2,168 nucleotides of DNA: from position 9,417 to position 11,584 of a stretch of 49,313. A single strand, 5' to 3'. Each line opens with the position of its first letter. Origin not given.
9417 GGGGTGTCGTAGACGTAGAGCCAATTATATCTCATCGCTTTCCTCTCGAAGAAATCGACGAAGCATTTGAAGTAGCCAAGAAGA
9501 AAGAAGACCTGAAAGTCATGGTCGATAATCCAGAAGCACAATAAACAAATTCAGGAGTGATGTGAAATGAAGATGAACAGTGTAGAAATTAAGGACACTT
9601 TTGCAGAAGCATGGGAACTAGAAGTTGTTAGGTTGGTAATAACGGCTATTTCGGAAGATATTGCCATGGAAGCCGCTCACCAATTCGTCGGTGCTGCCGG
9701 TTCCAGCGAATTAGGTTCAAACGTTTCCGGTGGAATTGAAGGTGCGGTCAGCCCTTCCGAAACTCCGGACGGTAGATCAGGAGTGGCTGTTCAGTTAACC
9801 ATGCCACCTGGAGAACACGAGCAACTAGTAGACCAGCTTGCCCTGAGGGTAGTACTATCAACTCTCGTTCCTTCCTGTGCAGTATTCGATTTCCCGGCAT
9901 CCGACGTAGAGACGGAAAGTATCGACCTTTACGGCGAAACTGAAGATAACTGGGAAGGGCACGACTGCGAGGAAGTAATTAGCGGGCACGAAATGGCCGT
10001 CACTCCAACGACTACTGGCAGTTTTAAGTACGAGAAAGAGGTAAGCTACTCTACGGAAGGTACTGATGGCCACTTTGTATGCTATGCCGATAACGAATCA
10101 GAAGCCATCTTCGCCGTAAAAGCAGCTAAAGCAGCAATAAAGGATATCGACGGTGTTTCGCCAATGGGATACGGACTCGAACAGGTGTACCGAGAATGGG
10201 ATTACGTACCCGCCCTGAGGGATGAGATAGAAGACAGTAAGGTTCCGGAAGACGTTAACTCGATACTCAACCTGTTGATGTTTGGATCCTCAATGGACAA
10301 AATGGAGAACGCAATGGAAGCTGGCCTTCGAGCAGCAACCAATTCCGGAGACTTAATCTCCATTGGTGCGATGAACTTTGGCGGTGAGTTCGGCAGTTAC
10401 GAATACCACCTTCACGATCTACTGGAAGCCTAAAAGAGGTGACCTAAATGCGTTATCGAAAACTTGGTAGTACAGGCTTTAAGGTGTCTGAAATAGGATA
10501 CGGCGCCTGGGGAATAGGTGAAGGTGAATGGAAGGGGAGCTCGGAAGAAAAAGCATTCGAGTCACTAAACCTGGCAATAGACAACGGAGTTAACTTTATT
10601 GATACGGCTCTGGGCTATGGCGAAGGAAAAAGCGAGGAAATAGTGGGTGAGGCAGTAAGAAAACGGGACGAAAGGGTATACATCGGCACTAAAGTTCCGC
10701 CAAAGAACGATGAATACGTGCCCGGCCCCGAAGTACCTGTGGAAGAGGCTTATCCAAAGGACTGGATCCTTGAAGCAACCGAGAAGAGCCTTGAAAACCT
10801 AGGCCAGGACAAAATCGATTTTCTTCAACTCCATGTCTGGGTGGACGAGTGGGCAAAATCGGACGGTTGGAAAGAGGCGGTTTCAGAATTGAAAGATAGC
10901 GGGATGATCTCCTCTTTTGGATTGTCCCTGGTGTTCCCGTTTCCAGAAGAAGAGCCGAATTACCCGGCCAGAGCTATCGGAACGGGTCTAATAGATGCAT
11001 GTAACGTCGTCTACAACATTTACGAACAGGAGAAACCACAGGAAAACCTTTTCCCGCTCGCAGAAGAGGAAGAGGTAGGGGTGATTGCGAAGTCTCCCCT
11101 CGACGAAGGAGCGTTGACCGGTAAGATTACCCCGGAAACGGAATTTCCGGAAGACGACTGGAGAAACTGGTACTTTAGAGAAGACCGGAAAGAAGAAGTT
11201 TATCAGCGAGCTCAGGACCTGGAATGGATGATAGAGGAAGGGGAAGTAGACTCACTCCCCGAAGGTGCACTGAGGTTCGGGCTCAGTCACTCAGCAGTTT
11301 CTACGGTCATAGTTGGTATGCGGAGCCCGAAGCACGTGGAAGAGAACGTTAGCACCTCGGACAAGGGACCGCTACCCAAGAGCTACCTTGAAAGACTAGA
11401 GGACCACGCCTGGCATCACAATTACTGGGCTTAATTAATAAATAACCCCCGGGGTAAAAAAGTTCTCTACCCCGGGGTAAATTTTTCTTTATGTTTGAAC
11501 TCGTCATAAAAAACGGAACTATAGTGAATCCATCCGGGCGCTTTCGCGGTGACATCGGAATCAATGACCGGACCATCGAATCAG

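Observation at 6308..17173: Tight nine-gene string mixing cyclic-amide hydrolases, a PreA-type FeS flavoprotein, an Ftr-like formyltransferase and a tungsten AOR: candidate undescribed anaerobic N-heterocycle pathway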

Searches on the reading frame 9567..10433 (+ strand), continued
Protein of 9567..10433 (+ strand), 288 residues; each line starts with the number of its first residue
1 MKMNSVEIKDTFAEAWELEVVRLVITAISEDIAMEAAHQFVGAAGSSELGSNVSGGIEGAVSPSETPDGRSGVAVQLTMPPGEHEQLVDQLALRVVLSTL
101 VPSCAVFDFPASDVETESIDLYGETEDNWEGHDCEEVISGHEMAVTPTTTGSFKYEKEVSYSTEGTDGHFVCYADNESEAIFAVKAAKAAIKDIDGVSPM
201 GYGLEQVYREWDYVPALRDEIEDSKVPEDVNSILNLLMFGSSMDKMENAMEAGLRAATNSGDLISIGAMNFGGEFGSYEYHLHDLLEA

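Call 42: search_protein_families(library=pfam, proteins=[L020:1-678:+, L020:860-1669:+, L020:11047-11661:+, L020:13057-13923:+, L020:15830-16747:+, L020:16744-18183:+, L020:18186-19364:+, L020:19369-19788:+, L020:19810-20799:+, L018:13583-14668:+], max_evalue=0.001)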
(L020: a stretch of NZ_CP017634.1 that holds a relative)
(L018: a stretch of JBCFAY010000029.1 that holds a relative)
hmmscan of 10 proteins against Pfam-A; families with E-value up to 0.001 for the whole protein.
L020:1-678:+ (225 aa): 2 families
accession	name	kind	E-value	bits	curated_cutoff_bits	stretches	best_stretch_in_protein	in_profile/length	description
PF12833.13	HTH_18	-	3.9e-25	88.4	33.6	1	142-219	2-79/80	Helix-turn-helix domain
PF00165.29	HTH_AraC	-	3.1e-24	85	26.6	2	129-169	2-42/42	Bacterial regulatory helix-turn-helix proteins, AraC family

L020:860-1669:+ (269 aa): 2 families
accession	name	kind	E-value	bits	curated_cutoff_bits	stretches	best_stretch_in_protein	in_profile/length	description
PF07702.18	UTRA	-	5.5e-31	107.7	23.8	1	122-261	3-141/141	UTRA domain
PF00392.27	GntR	-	2e-19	69.4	27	1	36-99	1-64/64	Bacterial regulatory proteins, gntR family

L020:11047-11661:+ (204 aa): 0 families

L020:13057-13923:+ (288 aa): 5 families
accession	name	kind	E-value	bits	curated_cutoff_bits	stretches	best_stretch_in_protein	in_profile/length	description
PF00005.33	ABC_tran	-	3e-31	109.3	25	1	32-176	3-137/137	ABC transporter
PF13304.12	AAA_21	-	7.9e-11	43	27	1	140-207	230-299/304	AAA domain, putative AbiEii toxin, Type IV TA system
PF02463.25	SMC_N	-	0.00016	21.6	40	0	40-214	24-205/220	RecF/RecN/SMC N terminal domain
PF13175.12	AAA_15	-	0.00029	21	32.1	0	36-66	20-49/374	AAA ATPase domain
PF13555.12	AAA_29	-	0.00081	19.5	27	0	36-66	18-48/61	P-loop containing region of AAA domain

L020:15830-16747:+ (305 aa): 1 family
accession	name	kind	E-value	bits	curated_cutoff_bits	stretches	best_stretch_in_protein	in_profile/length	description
PF00809.28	Pterin_bind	-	1.7e-12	47.9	25.5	1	43-228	13-211/244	Pterin binding enzyme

L020:16744-18183:+ (479 aa): 2 families
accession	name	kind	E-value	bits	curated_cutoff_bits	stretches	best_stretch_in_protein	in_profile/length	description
PF01565.28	FAD_binding_4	-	1.7e-32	112.5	26.4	1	46-183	1-137/139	FAD binding domain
PF02913.24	FAD-oxidase_C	-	2.3e-16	60.7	21.2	1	272-447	60-248/248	FAD linked oxidases, C-terminal domain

L020:18186-19364:+ (392 aa): 6 families
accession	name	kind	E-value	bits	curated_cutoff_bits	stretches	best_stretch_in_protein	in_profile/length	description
PF02754.22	CCG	-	6.5e-30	103.5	20.6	2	274-361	1-84/85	Cysteine-rich domain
PF13183.11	Fer4_8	-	4.7e-10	40.3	27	1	16-82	4-68/68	4Fe-4S dicluster domain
PF13534.11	Fer4_17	-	2.6e-09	37.9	22.2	1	17-83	2-61/61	4Fe-4S dicluster domain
PF13187.11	Fer4_9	-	5.7e-05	23.5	27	1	17-81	2-50/52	4Fe-4S dicluster domain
PF13237.11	Fer4_10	-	0.00032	21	25.5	1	15-78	7-52/53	4Fe-4S dicluster domain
PF12838.12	Fer4_7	-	0.00044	21.1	27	1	17-82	2-52/52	4Fe-4S dicluster domain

L020:19369-19788:+ (139 aa): 2 families
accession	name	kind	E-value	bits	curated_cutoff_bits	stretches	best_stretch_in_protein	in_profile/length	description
PF01597.25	GCV_H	-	1.9e-35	121.8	22.2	1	12-131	1-121/122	Glycine cleavage H-protein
PF00364.28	Biotin_lipoyl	-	0.00025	21.3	22.1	1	46-82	18-54/73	Biotin-requiring enzyme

L020:19810-20799:+ (329 aa): 1 family
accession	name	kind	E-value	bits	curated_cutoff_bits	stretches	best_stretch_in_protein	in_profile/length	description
PF01208.23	URO-D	-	2.3e-23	83.2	23.9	1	78-320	97-344/346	Uroporphyrinogen decarboxylase (URO-D)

L018:13583-14668:+ (361 aa): 1 family
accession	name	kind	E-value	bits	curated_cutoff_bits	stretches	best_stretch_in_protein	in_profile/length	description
PF02653.21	BPD_transp_2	-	3.1e-45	154.9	26.8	1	66-341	4-269/269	Branched-chain amino acid transport system / permease component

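Call 59: search_solved_structures(query=window:9567-10433:+, show_alignments=4)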
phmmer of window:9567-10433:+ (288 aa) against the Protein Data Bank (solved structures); distinct sequences matched with E-value up to 0.001: 4.
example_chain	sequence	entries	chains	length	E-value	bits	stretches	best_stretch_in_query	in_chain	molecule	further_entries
1ftr_A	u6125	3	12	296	3.8e-36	128.1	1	1-285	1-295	FORMYLMETHANOFURAN:TETRAHYDROMETHANOPTERIN FORMYLTRANSFERASE | Formylmethanofuran--tetrahydromethanopterin formyltransferase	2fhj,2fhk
1m5s_A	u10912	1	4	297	1.3e-35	126.3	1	1-285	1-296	Formylmethanofuran--tetrahydromethanopterin formyltransferase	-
1m5h_A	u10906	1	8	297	1.9e-32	116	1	1-285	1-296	Formylmethanofuran--tetrahydromethanopterin formyltransferase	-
6s6y_D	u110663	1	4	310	2.4e-18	69.7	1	3-287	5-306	Formylmethanofuran--tetrahydromethanopterin formyltransferase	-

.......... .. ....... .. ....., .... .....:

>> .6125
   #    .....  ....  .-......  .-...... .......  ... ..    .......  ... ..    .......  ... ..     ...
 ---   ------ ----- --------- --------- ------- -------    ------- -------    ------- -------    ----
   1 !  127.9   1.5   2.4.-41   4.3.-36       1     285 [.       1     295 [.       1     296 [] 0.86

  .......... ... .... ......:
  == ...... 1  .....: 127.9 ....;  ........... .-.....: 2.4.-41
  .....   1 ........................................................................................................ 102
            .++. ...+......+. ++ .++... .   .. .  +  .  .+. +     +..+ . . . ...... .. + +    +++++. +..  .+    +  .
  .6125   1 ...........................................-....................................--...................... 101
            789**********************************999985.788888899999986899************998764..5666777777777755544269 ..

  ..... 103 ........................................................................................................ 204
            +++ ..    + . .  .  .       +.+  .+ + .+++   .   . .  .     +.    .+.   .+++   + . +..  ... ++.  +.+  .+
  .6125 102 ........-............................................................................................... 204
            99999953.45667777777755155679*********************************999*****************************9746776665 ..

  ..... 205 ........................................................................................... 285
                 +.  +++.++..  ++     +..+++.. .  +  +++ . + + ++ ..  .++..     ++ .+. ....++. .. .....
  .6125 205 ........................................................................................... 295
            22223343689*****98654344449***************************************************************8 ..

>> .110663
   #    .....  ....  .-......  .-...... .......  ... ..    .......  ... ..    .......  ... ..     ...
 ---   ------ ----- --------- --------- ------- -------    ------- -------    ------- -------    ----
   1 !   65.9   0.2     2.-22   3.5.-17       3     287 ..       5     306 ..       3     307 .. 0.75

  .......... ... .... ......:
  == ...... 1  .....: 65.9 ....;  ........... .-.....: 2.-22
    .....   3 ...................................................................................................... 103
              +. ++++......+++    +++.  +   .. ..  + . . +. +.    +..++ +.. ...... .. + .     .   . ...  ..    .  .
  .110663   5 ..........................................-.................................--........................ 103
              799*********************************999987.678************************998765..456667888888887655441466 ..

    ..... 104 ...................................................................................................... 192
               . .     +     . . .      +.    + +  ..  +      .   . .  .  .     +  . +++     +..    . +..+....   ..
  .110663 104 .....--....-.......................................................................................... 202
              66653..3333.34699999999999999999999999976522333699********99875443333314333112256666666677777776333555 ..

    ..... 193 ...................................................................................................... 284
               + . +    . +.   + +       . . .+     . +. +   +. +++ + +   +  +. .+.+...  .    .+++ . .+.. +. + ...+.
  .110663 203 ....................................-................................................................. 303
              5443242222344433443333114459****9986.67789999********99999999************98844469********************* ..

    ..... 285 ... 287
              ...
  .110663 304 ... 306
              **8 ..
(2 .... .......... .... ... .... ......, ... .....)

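Call 75: search_protein_families(library=pfam, proteins=[L026:10929-11951:+, L025:10477-11946:+, L022:17450-18730:-, L012:18853-20043:+, L022:12932-13876:+, L018:15764-16396:+], max_evalue=0.001)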
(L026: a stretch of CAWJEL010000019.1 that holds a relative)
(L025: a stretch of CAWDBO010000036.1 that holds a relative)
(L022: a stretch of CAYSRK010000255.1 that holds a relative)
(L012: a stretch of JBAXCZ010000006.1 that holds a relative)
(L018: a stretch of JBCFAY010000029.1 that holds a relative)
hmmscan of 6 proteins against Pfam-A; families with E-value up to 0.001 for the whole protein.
L026:10929-11951:+ (340 aa): 1 family
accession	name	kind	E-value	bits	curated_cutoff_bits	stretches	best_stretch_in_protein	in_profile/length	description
PF02608.20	Bmp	-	1.7e-62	211.6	24.1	1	41-326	2-292/301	ABC transporter substrate-binding protein PnrA-like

L025:10477-11946:+ (489 aa): 2 families
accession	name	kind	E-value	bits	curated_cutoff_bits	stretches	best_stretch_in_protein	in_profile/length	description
PF02608.20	Bmp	-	5.1e-64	216.6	24.1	1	190-474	2-291/301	ABC transporter substrate-binding protein PnrA-like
PF13407.12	Peripla_BP_4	-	0.00027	21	35.1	1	299-401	107-215/258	Periplasmic binding protein domain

L022:17450-18730:- (426 aa): 1 family
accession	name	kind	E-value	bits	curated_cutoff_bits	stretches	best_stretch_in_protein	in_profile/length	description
PF02608.20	Bmp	-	4.7e-44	151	24.1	1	131-418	4-297/301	ABC transporter substrate-binding protein PnrA-like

L012:18853-20043:+ (396 aa): 3 families
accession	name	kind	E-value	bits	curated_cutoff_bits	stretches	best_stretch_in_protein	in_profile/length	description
PF02608.20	Bmp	-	1.3e-49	169.3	24.1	1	100-389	3-298/301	ABC transporter substrate-binding protein PnrA-like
PF13407.12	Peripla_BP_4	-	1.1e-08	35.5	35.1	1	111-310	9-220/258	Periplasmic binding protein domain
PF13458.12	Peripla_BP_6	-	0.00026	21.2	31.7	0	262-311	53-104/343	Periplasmic binding protein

L022:12932-13876:+ (314 aa): 0 families

L018:15764-16396:+ (210 aa): 0 families

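Call 83: search_solved_structures(query=L037:5038-6381:+, max_evalue=1e-8)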
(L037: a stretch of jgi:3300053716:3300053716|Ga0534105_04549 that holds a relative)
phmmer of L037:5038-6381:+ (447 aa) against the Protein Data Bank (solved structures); distinct sequences matched with E-value up to 1e-8: 52.
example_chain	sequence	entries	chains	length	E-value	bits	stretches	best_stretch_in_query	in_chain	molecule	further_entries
8jdb_A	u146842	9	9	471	3.9e-34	121.2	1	7-228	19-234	Probable D-lactate dehydrogenase, mitochondrial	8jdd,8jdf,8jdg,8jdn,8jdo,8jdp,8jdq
8jdc_A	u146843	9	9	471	6.3e-34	120.5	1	7-228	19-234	Probable D-lactate dehydrogenase, mitochondrial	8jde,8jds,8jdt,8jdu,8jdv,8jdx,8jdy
3pm9_A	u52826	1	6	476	4.7e-30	107.8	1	7-271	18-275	Putative oxidoreductase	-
8s7s_A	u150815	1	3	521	2e-27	99.1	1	12-247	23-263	Oxidoreductase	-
8s7t_A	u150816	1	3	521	1.1e-26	96.7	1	12-247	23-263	Oxidoreductase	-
8s7r_A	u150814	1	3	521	1.4e-26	96.3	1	12-247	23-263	Oxidoreductase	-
8s7p_A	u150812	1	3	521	1.6e-26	96.1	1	12-247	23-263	Oxidoreductase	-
8s7w_A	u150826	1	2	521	1.8e-26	96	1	12-247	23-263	Oxidoreductase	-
8s7n_A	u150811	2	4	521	2.2e-26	95.6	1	12-247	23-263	Oxidoreductase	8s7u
8s7q_A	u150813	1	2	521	2.3e-26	95.6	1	12-247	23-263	Oxidoreductase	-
7qh2_C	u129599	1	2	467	3e-26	95.2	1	28-228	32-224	Lactate dehydrogenase (NAD(+),ferredoxin) subunit LctD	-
9ffk_A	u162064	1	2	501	1.8e-24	89.3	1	8-253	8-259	FAD-binding oxidoreductase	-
9fge_A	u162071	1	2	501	1.9e-24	89.3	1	8-253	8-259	FAD-binding oxidoreductase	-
1wve_A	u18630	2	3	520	6.6e-23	84.2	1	39-225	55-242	4-cresol dehydrogenase [hydroxylating] flavoprotein subunit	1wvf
1dii_A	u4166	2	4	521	6.7e-23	84.2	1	39-225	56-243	P-CRESOL METHYLHYDROXYLASE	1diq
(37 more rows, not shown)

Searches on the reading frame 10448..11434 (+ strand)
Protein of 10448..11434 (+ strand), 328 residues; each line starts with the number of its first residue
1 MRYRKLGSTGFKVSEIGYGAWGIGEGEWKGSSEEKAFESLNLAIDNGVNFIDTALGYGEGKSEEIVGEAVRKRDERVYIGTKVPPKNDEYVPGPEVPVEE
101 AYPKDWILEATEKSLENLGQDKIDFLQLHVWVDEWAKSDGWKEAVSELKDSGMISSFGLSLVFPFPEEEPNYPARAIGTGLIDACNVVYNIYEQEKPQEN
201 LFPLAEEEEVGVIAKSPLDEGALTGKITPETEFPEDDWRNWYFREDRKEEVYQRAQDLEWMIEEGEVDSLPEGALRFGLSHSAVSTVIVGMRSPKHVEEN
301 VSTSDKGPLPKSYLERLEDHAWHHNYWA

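Call 3: search_protein_families(library=pfam, proteins=[window:10448-11434:+])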
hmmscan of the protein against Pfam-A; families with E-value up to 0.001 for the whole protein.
window:10448-11434:+ (328 aa): 1 family
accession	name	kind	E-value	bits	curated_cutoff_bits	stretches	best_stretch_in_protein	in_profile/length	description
PF00248.27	Aldo_ket_red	-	9.6e-51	173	24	1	15-320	1-289/291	Aldo/keto reductase family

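Call 4: search_protein_families(library=ncbifam, proteins=[window:10448-11434:+])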
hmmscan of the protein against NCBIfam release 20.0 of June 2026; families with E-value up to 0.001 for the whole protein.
window:10448-11434:+ (328 aa): 6 families
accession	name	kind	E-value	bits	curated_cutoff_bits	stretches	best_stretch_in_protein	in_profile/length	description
NF049922.1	MethglyxlRedYdjG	equivalog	3.5e-27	95.3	550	1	1-305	1-306/326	NADH-dependent methylglyoxal reductase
TIGR01293.1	Kv_beta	subfamily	7.9e-15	54.7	365.4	1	1-302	1-299/319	voltage-dependent potassium channel subunit beta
NF007695.0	PRK10376.1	subfamily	1.7e-12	47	280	1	11-164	15-169/290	oxidoreductase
NF007912.0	PRK10625.1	equivalog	1.7e-08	34.2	415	1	1-130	1-133/346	NADP(H)-dependent aldo-keto reductase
NF007388.0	PRK09912.1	subfamily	2.4e-08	33.3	448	1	1-320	13-331/346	L-glyceraldehyde 3-phosphate reductase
NF008598.0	PRK11565.1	equivalog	1.2e-05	24.5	425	1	23-160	18-138/275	2,5-didehydrogluconate reductase DkgA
